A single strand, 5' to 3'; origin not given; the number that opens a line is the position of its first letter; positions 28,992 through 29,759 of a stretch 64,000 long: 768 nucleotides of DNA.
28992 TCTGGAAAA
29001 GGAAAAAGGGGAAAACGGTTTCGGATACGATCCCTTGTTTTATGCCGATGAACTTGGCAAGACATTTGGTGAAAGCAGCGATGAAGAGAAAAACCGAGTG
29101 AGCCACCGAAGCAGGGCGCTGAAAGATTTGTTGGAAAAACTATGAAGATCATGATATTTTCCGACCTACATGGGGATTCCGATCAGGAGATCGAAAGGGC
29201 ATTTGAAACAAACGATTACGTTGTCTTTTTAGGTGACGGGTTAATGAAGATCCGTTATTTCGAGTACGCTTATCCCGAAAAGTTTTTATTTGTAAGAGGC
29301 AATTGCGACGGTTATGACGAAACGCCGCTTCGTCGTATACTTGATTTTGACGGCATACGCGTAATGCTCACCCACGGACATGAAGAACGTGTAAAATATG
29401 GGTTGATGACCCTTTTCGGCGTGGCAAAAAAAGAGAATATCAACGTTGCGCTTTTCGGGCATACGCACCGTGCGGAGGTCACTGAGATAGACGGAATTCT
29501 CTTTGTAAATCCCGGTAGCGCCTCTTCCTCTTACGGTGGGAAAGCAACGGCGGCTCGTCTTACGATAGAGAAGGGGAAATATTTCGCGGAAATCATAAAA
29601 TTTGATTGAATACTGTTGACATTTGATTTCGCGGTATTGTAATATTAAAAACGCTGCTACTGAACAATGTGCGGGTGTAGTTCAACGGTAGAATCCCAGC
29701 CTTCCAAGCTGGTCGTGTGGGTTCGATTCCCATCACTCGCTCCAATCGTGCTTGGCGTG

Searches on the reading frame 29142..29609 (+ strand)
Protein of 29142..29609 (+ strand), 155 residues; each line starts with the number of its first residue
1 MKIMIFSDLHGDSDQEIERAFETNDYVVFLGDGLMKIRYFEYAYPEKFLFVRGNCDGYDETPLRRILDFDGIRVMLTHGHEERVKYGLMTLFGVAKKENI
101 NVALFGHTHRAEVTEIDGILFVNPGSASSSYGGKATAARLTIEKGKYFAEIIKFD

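Call 13: search_protein_families(library=pfam, proteins=[window:29142-29609:+])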
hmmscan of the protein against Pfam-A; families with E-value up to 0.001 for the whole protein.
window:29142-29609:+ (155 aa): 2 families
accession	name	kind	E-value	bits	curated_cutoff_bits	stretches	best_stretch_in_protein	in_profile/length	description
PF12850.12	Metallophos_2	-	2.5e-27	96.2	27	1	1-144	1-153/154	Calcineurin-like phosphoesterase superfamily domain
PF00149.33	Metallophos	-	1.8e-07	32.3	21.5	1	1-71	1-85/191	Calcineurin-like phosphoesterase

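Call 24: find_encoding_contigs(protein=window:29142-29609:+, flank=3000, max_places=10)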
Protein window:29142-29609:+ (155 aa): 19 contigs read that carry it; 6 places shown.
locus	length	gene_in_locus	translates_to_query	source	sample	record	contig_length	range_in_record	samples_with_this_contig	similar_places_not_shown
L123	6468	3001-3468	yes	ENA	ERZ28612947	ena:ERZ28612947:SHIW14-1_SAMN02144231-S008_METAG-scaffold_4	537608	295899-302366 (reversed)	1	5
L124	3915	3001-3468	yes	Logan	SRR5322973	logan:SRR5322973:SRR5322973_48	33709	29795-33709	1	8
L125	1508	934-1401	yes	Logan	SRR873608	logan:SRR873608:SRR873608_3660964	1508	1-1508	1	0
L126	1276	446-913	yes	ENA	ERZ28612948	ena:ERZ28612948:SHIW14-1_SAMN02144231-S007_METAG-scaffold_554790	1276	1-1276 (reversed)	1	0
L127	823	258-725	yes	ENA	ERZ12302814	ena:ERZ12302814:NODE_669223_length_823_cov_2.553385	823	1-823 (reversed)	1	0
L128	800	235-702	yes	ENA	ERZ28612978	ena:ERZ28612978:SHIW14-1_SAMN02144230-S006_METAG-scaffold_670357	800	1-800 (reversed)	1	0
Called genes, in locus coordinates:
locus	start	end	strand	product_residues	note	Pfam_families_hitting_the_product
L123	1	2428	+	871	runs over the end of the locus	PF00005:ABC_tran, PF02687:FtsX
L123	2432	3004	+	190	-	PF01725:Ham1p_like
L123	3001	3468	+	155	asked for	PF00149:Metallophos (faint), PF12850:Metallophos_2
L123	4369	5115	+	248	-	PF14268:YoaP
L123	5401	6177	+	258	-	PF02535:Zip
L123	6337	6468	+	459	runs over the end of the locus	PF00682:HMGL-like, PF02436:PYC_OADA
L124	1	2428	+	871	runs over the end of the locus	PF00005:ABC_tran, PF02687:FtsX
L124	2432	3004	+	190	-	PF01725:Ham1p_like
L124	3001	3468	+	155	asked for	PF00149:Metallophos (faint), PF12850:Metallophos_2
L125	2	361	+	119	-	?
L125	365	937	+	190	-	PF01725:Ham1p_like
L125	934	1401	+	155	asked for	PF00149:Metallophos (faint), PF12850:Metallophos_2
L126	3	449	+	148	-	?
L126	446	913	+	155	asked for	PF00149:Metallophos (faint), PF12850:Metallophos_2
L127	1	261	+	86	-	?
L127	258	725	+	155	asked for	PF00149:Metallophos (faint), PF12850:Metallophos_2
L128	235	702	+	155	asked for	PF00149:Metallophos (faint), PF12850:Metallophos_2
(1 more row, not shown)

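Call 26: find_homologous_proteins(query=window:29142-29609:+, max_evalue=1e-20)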
Query window:29142-29609:+ (155 aa): 59 proteins with E <= 1e-20 among 877 candidates.
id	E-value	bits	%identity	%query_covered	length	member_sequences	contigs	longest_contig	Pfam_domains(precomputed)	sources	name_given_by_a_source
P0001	5.1e-97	340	97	100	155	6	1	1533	PF12850.13,PF00149.34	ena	-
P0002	3.4e-84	298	85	100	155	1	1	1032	PF12850.13,PF00149.34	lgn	-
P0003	1.4e-81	290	83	100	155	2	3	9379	PF12850.13,PF00149.34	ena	-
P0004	1.1e-77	277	79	99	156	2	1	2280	PF12850.13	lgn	-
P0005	1.1e-75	271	75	100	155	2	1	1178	PF12850.13,PF00149.34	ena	-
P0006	5.3e-74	265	74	100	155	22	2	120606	PF12850.13,PF00149.34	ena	-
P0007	1.3e-73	264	75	100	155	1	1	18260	PF12850.13,PF00149.34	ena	-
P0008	1.3e-73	264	75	99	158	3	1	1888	PF12850.13,PF00149.34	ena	-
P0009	1.7e-73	263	75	99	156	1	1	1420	PF12850.13,PF00149.34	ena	-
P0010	2.9e-73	263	77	99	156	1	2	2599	PF12850.13,PF00149.34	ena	-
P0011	5.9e-73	262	76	99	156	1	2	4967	PF12850.13,PF00149.34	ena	-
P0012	1.5e-72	260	74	100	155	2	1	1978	PF12850.13,PF00149.34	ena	-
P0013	1.9e-72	260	72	100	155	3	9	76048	PF12850.13,PF00149.34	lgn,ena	-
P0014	2.1e-72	260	74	100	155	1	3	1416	PF12850.13,PF00149.34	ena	-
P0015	2.9e-72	260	75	100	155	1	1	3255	PF12850.13,PF00149.34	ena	-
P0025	8.0e-70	252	80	90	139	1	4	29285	PF12850.13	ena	-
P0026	8.8e-70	251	72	100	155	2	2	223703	PF12850.13,PF00149.34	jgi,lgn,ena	-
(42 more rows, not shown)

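Call 27: find_encoding_contigs(protein=P0003, flank=4000, max_places=1)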
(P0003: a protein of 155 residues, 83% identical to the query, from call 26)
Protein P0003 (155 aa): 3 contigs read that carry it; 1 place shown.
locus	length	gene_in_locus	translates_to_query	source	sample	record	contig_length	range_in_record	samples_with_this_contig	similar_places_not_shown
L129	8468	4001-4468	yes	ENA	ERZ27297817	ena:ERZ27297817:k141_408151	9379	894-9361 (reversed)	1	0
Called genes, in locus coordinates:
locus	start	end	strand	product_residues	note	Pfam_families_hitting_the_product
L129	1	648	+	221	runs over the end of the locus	?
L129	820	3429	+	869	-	PF00005:ABC_tran, PF02687:FtsX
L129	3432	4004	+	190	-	PF01725:Ham1p_like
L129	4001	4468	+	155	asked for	PF00149:Metallophos (faint), PF12850:Metallophos_2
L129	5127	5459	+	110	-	PF12675:DUF3795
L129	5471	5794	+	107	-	PF04993:TfoX_N (weak)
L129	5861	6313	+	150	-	-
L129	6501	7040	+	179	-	-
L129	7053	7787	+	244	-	-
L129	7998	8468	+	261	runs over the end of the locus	PF02535:Zip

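Call 28: find_encoding_contigs(protein=P0006, flank=4000, max_places=1)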
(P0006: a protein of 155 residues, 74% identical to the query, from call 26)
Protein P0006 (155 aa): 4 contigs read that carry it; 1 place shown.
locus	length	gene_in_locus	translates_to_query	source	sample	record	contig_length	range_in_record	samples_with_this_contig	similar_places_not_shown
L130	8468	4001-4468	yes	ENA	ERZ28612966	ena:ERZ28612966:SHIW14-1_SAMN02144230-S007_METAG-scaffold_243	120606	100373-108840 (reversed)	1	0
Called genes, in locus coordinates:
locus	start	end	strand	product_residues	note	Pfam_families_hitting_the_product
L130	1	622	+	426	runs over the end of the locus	PF12897:Asp_aminotransf, PF00155:Aminotran_1_2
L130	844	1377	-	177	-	-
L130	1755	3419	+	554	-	PF02687:FtsX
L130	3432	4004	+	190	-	PF01725:Ham1p_like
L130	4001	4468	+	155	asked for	PF00149:Metallophos (weak), PF12850:Metallophos_2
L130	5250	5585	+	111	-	PF12675:DUF3795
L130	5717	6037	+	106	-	PF03551:PadR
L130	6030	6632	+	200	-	PF22564:HAAS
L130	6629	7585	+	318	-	PF10988:DUF2807 (faint), PF13349:DUF4097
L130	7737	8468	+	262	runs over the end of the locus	PF02535:Zip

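Call 29: find_encoding_contigs(protein=P0025, flank=4000, max_places=1)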
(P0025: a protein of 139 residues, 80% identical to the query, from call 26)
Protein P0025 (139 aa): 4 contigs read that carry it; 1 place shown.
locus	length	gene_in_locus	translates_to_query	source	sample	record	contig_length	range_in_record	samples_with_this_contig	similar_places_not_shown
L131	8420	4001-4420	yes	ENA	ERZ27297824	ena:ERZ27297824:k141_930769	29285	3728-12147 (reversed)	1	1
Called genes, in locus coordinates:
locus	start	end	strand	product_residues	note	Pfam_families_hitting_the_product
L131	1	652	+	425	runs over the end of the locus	PF12897:Asp_aminotransf, PF00155:Aminotran_1_2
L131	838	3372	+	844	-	PF00005:ABC_tran, PF02687:FtsX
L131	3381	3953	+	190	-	PF01725:Ham1p_like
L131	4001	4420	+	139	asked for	PF12850:Metallophos_2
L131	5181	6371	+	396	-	PF12146:Hydrolase_4 (weak), PF28474:DUF8412, PF13376:OmdA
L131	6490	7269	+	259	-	PF02535:Zip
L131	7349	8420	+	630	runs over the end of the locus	PF00149:Metallophos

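Call 30: find_encoding_contigs(protein=P0026, flank=4000, max_places=1)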
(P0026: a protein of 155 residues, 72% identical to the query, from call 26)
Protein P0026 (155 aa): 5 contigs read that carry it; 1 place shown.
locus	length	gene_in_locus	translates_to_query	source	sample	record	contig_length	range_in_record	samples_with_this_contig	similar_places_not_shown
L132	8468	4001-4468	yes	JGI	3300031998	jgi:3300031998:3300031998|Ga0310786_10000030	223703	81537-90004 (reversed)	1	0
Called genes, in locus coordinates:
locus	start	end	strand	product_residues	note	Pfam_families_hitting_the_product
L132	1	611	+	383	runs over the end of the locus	-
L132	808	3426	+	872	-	PF00005:ABC_tran, PF02687:FtsX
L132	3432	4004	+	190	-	PF01725:Ham1p_like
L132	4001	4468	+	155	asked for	PF00149:Metallophos (faint), PF12850:Metallophos_2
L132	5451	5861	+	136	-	PF00903:Glyoxalase, PF12681:Glyoxalase_2, PF18029:Glyoxalase_6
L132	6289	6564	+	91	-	-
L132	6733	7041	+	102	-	PF13463:HTH_27 (weak), PF22194:WHD_F93 (weak), PF03551:PadR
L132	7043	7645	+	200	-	PF22564:HAAS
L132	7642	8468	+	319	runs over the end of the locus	PF13349:DUF4097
